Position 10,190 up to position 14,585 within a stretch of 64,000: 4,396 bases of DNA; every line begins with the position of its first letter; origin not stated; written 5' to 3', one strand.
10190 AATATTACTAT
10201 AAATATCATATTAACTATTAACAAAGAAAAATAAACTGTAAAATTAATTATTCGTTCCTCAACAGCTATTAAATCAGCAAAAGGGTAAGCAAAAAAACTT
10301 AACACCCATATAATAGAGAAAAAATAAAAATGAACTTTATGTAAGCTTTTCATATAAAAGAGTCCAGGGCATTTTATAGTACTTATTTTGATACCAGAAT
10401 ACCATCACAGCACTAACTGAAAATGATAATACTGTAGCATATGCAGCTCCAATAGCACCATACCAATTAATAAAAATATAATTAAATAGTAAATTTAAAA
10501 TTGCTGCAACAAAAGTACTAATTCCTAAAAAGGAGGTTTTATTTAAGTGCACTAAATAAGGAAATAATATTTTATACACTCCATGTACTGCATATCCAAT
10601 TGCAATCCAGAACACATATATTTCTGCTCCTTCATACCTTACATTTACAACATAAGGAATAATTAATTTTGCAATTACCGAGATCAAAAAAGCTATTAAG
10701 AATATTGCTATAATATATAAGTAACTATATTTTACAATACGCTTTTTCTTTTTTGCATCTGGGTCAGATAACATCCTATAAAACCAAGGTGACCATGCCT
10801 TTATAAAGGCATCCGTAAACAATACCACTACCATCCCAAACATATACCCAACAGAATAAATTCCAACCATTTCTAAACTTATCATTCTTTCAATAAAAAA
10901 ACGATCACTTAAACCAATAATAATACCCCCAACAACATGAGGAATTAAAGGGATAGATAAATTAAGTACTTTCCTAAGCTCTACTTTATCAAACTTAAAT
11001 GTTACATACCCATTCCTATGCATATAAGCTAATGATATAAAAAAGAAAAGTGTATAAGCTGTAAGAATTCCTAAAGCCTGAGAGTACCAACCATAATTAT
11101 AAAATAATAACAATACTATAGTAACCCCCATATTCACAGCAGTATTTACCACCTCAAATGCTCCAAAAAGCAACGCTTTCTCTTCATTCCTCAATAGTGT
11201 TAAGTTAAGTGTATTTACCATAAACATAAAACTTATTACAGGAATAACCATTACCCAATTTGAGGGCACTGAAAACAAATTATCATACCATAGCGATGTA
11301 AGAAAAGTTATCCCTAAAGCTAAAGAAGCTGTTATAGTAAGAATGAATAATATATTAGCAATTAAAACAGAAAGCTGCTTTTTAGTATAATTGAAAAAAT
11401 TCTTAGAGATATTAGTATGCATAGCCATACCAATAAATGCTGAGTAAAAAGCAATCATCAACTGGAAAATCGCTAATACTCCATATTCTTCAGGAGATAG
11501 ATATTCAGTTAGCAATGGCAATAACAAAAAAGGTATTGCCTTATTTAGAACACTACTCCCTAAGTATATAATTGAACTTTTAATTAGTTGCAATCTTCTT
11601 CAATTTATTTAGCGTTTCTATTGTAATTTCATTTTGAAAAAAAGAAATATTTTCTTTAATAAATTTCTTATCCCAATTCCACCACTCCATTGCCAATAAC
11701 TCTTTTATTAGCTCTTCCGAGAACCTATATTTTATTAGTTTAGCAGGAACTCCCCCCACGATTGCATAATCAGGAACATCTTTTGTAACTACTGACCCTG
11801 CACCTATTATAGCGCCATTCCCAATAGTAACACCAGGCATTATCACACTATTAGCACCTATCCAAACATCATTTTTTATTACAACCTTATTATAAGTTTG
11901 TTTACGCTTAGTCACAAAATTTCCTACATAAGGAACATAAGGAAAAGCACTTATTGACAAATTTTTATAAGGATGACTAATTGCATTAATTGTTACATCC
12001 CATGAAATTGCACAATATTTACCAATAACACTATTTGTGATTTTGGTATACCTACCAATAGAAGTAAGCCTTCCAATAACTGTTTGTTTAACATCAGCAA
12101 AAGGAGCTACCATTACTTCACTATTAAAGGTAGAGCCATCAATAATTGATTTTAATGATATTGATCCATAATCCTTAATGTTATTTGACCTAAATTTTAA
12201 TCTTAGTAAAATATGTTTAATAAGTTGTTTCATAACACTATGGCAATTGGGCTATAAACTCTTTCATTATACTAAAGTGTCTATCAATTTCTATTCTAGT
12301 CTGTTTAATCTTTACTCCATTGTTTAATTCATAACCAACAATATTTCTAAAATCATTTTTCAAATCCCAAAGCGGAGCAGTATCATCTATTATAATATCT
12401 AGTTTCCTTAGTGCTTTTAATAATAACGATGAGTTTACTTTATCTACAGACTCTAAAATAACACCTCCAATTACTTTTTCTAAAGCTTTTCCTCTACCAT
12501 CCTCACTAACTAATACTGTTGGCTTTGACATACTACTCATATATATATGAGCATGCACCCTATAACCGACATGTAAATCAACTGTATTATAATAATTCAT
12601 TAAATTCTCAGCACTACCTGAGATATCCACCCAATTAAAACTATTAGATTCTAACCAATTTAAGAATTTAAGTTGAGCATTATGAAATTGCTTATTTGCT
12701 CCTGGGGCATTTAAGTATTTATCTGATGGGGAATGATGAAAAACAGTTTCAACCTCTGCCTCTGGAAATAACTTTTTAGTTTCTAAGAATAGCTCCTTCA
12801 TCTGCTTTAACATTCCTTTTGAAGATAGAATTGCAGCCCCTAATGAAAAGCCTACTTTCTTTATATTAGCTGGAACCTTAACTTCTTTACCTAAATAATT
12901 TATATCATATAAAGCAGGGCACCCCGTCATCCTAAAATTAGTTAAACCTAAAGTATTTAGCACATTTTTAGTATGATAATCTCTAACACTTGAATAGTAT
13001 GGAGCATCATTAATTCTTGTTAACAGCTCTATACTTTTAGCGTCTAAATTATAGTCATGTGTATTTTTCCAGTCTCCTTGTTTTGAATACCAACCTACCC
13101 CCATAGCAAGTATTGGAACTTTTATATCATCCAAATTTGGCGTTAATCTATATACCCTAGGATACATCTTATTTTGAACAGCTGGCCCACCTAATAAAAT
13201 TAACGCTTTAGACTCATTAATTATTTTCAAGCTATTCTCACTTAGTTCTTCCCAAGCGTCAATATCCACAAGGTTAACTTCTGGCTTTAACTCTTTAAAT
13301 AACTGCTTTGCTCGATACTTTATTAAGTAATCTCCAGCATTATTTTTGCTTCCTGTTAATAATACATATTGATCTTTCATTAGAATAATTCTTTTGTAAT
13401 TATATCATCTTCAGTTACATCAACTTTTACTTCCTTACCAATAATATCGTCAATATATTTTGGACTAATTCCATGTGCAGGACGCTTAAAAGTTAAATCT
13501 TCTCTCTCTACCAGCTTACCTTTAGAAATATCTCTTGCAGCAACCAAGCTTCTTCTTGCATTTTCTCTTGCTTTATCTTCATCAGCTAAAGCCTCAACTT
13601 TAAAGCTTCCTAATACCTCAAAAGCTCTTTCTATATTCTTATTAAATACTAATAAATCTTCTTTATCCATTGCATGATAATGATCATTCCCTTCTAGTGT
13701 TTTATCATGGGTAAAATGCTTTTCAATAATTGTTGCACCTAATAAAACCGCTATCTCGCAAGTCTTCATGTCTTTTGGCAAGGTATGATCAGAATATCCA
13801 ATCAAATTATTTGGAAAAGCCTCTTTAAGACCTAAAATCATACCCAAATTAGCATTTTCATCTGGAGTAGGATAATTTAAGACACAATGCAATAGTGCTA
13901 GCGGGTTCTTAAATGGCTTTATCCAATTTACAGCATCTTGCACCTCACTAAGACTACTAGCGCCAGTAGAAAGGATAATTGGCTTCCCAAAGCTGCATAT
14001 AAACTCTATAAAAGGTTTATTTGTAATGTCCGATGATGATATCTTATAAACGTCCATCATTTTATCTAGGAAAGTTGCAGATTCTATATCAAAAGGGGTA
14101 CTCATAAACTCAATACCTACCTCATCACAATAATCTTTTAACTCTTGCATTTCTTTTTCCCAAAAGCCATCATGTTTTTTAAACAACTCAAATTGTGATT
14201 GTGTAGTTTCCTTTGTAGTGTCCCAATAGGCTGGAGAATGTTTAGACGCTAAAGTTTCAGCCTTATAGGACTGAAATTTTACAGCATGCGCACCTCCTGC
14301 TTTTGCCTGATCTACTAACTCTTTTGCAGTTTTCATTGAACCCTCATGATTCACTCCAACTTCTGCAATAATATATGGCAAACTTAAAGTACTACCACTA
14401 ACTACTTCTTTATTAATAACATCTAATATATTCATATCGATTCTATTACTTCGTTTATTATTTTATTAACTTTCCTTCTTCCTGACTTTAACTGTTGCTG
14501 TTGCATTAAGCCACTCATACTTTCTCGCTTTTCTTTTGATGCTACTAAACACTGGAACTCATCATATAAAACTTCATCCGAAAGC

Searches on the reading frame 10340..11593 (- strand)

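Call 80: search_protein_families(library=pfam, proteins=[window:10340-11593:-], max_evalue=0.0001)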
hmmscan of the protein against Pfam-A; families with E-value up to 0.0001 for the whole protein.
window:10340-11593:- (418 aa): 2 families
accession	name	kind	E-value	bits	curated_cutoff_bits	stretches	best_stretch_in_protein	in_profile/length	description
PF01943.22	Polysacc_synt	-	1.2e-16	61.4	28.2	1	4-274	2-273/274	Polysaccharide biosynthesis protein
PF13440.11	Polysacc_synt_3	-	2.6e-11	43.7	23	1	31-316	5-284/293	Polysaccharide biosynthesis protein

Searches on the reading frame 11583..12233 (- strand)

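Call 80: search_protein_families(library=pfam, proteins=[window:11583-12233:-], max_evalue=0.0001)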
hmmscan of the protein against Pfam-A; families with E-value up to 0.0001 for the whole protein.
window:11583-12233:- (217 aa): 4 families
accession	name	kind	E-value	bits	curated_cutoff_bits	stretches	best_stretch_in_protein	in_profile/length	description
PF00132.30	Hexapep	-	2.5e-15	55.9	27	1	117-151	2-36/36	Bacterial transferase hexapeptide (six repeats)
PF25084.1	LbH_EIF2B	-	3.1e-12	46.9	54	1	40-84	10-55/105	EIF2B subunit epsilon LbH domain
PF14602.12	Hexapep_2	-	2e-08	34.3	27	1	117-151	2-34/34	Hexapeptide repeat of succinyl-transferase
PF24894.1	Hexapep_GlmU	-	2.7e-07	31.1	23.3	0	23-82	24-83/104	GlmU-like, C-terminal hexapeptide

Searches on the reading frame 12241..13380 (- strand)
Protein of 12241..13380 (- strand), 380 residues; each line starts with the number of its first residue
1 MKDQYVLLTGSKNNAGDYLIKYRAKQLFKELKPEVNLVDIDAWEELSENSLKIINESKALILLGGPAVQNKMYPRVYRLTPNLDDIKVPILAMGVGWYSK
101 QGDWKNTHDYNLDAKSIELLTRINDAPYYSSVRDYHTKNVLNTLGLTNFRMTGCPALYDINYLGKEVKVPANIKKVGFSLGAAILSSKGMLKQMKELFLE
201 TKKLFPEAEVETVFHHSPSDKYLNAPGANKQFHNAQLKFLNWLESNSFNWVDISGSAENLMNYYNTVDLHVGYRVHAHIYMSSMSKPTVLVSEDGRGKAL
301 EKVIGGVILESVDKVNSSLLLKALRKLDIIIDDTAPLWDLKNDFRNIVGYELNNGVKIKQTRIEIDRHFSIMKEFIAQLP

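Call 80: search_protein_families(library=pfam, proteins=[window:12241-13380:-], max_evalue=0.0001)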
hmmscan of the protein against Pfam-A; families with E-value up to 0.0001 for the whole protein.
window:12241-13380:- (380 aa): 1 family
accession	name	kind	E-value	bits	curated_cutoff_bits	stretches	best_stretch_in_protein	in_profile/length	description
PF04230.19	PS_pyruv_trans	-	3.1e-22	80.2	25.3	1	14-294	1-279/280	Polysaccharide pyruvyl transferase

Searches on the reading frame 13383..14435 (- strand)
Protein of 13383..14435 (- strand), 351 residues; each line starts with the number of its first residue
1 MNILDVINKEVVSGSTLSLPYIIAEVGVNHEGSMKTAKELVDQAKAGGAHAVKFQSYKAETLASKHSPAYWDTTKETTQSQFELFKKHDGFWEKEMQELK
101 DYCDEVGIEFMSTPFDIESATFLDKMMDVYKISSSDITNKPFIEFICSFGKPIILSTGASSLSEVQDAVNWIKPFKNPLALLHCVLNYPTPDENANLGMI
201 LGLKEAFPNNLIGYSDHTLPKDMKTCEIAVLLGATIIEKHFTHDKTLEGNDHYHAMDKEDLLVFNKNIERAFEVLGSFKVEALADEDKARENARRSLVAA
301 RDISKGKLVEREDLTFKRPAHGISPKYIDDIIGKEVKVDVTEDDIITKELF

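Call 80: search_protein_families(library=pfam, proteins=[window:13383-14435:-], max_evalue=0.0001)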
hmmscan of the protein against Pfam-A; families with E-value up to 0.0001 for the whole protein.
window:13383-14435:- (351 aa): 2 families
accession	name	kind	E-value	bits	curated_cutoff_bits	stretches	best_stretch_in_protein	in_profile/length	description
PF03102.20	NeuB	-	5e-75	252.5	22.1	1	40-277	1-238/241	NeuB family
PF08666.17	SAF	-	5.5e-13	49.7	21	1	294-348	1-59/63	SAF domain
